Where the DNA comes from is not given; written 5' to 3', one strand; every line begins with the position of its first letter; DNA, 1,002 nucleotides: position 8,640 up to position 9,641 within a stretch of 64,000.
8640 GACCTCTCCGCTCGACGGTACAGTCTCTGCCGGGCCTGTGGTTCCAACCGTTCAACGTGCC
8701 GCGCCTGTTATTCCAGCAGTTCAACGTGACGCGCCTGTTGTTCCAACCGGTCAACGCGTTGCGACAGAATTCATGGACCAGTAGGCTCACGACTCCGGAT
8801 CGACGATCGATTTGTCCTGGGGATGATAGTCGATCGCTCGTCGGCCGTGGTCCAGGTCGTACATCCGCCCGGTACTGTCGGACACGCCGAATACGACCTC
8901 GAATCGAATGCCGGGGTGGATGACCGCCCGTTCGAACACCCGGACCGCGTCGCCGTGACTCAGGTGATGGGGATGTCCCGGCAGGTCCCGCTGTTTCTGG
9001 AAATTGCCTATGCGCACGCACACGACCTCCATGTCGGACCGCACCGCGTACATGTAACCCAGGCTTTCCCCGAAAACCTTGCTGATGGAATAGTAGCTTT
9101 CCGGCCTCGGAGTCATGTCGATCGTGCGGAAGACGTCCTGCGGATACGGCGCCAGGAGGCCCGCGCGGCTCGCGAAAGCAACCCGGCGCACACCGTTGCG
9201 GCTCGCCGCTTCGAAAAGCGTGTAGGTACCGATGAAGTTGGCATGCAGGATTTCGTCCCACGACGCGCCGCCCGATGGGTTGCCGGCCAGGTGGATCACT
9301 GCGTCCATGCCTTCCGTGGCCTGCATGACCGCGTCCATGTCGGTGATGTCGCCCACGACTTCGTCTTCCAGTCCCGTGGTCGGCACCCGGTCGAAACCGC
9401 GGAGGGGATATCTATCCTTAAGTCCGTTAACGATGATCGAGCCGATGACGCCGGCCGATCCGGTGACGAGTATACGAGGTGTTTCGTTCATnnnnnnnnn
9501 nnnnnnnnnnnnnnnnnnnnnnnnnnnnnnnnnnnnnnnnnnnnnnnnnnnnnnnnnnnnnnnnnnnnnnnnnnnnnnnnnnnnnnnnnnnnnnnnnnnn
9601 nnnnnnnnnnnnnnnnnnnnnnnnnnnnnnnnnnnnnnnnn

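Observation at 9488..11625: Two independent PhyH-dioxygenase to enolase-superfamily gene pairs (second pair 51278-53343), plus a third enolase paralog at 1-1015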

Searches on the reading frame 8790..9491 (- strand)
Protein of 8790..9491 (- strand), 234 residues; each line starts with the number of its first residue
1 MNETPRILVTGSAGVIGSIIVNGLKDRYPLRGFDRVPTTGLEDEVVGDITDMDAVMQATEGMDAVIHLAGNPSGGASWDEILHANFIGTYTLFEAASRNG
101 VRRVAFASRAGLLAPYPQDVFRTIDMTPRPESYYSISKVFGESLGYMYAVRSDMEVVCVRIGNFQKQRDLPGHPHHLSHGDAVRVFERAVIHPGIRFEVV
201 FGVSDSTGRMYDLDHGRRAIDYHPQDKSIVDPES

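Call 7: search_protein_families(library=pfam, proteins=[window:8790-9491:-], max_evalue=0.01)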
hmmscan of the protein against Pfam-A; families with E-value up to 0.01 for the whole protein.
window:8790-9491:- (234 aa): 6 families
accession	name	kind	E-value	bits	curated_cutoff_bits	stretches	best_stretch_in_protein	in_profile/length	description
PF01370.27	Epimerase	-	5.8e-23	82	20.9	1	7-164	1-172/240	NAD dependent epimerase/dehydratase family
PF01073.25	3Beta_HSD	-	2.5e-12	46.9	22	1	8-142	1-154/280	3-beta hydroxysteroid dehydrogenase/isomerase family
PF16363.11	GDP_Man_Dehyd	-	4e-11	43.4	27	1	8-165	1-184/332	GDP-mannose 4,6 dehydratase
PF13460.12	NAD_binding_10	-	4.3e-09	36.9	27.2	1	11-167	1-149/184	NAD(P)H-binding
PF02719.21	Polysacc_synt_2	-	1e-06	28.6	20.2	1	44-163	58-170/293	Polysaccharide biosynthesis protein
PF07993.18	NAD_binding_4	-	0.00041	20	20.1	0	55-163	82-206/258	Male sterility protein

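Call 8: search_protein_families(library=ncbifam, proteins=[window:8790-9491:-], max_evalue=0.01)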
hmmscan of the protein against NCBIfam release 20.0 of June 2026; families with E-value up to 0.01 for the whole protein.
window:8790-9491:- (234 aa): 20 families
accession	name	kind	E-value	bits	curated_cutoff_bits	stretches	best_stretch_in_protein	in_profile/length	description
NF041293.1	G6PDh_Azf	equivalog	1.2e-45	156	400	1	7-228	5-249/252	NAD-dependent glucose-6-phosphate dehydrogenase Azf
NF042422.1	oxyalk_red_OleD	equivalog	3.6e-14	52.9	580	1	6-109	2-110/329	2-alkyl-3-oxoalkanoate reductase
TIGR03466.1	HpnA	hypoth_equivalog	4.1e-11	42.3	367.65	1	7-119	3-123/327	hopanoid-associated sugar epimerase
TIGR04180.1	EDH_00030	hypoth_equivalog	1.7e-09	37.2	475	1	43-163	52-174/297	NAD-dependent 4,6-dehydratase LegB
TIGR01179.1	galE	equivalog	7.7e-09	34.8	262.3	1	6-161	1-173/332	UDP-glucose 4-epimerase GalE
NF052578.1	StrlDmthSdmBMthl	equivalog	1.2e-08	35.2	600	1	8-158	4-163/328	sterol demethylase protein SdmB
TIGR01181.1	dTDP_gluc_dehyt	equivalog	2.2e-07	30.3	365.1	1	45-163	55-180/321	dTDP-glucose 4,6-dehydratase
NF042423.1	oxyalk_red_Shew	equivalog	2.5e-07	30.1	580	1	4-110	8-119/331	2-alkyl-3-oxoalkanoate reductase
TIGR02197.1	heptose_epim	equivalog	3.5e-07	29.7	274.6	1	7-142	1-146/316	ADP-glyceromanno-heptose 6-epimerase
NF007956.0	PRK10675.1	subfamily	4.5e-06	26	394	1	46-143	56-158/338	UDP-glucose 4-epimerase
NF043036.1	ErythonDh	equivalog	7.6e-06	25.3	325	1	7-161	3-176/321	D-erythronate dehydrogenase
TIGR04130.1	FnlA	equivalog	8.1e-05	21.7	730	1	46-109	58-124/337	UDP-N-acetylglucosamine 4,6-dehydratase/5-epimerase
TIGR01777.1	yfcH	hypoth_equivalog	0.00011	21.9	207.35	1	7-80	1-76/292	TIGR01777 family oxidoreductase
TIGR03589.1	PseB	equivalog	0.00017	20.6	407.75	1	46-106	59-122/324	UDP-N-acetylglucosamine 4,6-dehydratase (inverting)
NF058621.1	DiazavRedAvaA7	equivalog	0.00033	20.4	400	1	6-117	2-122/304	3-diazoavenalumate denitrifying reductase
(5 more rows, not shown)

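Call 100: search_solved_structures(query=window:8790-9491:-, max_evalue=0.000001, show_alignments=1)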
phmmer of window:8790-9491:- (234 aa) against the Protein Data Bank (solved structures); distinct sequences matched with E-value up to 0.000001: 19.
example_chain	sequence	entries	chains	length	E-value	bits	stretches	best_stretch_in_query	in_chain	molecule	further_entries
6mfh_A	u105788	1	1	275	2.9e-34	122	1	6-229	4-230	Mutated Uronate Dehydrogenase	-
3ay3_A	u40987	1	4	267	5.8e-31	111.2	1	6-229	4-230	NAD-dependent epimerase/dehydratase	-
3rft_A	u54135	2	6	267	7.4e-25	91.2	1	5-226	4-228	Uronate dehydrogenase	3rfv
3rfx_A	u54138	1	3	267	1.4e-23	87.1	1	5-226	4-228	Uronate dehydrogenase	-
4id9_A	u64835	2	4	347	2.8e-19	72.9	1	6-174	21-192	SHORT-CHAIN DEHYDROGENASE/REDUCTASE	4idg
6wjb_A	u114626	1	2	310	1.4e-14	57.6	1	5-175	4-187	NAD-dependent epimerase/dehydratase family protein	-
6wj9_A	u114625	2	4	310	4.9e-14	55.8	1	5-175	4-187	NAD-dependent epimerase/dehydratase family protein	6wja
8rdg_A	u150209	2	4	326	3.2e-13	53.2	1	6-176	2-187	SDR family NAD(P)-dependent oxidoreductase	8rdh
3a1n_A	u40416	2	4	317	3.3e-13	53.1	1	7-162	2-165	NDP-sugar epimerase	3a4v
8rdi_A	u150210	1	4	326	1.1e-12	51.3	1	6-176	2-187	SDR family NAD(P)-dependent oxidoreductase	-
3a9w_A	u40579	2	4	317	1.2e-12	51.2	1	7-162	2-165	NDP-sugar epimerase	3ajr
6kv9_A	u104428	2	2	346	2.9e-12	50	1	7-157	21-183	MoeE5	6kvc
3ehe_A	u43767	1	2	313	9.5e-11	45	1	7-170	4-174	UDP-glucose 4-epimerase (GalE-1)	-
3aw9_A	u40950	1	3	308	4.7e-10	42.8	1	6-164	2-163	NAD-dependent epimerase/dehydratase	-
3icp_A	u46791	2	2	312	1.1e-08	38.3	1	6-164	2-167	NAD-dependent epimerase/dehydratase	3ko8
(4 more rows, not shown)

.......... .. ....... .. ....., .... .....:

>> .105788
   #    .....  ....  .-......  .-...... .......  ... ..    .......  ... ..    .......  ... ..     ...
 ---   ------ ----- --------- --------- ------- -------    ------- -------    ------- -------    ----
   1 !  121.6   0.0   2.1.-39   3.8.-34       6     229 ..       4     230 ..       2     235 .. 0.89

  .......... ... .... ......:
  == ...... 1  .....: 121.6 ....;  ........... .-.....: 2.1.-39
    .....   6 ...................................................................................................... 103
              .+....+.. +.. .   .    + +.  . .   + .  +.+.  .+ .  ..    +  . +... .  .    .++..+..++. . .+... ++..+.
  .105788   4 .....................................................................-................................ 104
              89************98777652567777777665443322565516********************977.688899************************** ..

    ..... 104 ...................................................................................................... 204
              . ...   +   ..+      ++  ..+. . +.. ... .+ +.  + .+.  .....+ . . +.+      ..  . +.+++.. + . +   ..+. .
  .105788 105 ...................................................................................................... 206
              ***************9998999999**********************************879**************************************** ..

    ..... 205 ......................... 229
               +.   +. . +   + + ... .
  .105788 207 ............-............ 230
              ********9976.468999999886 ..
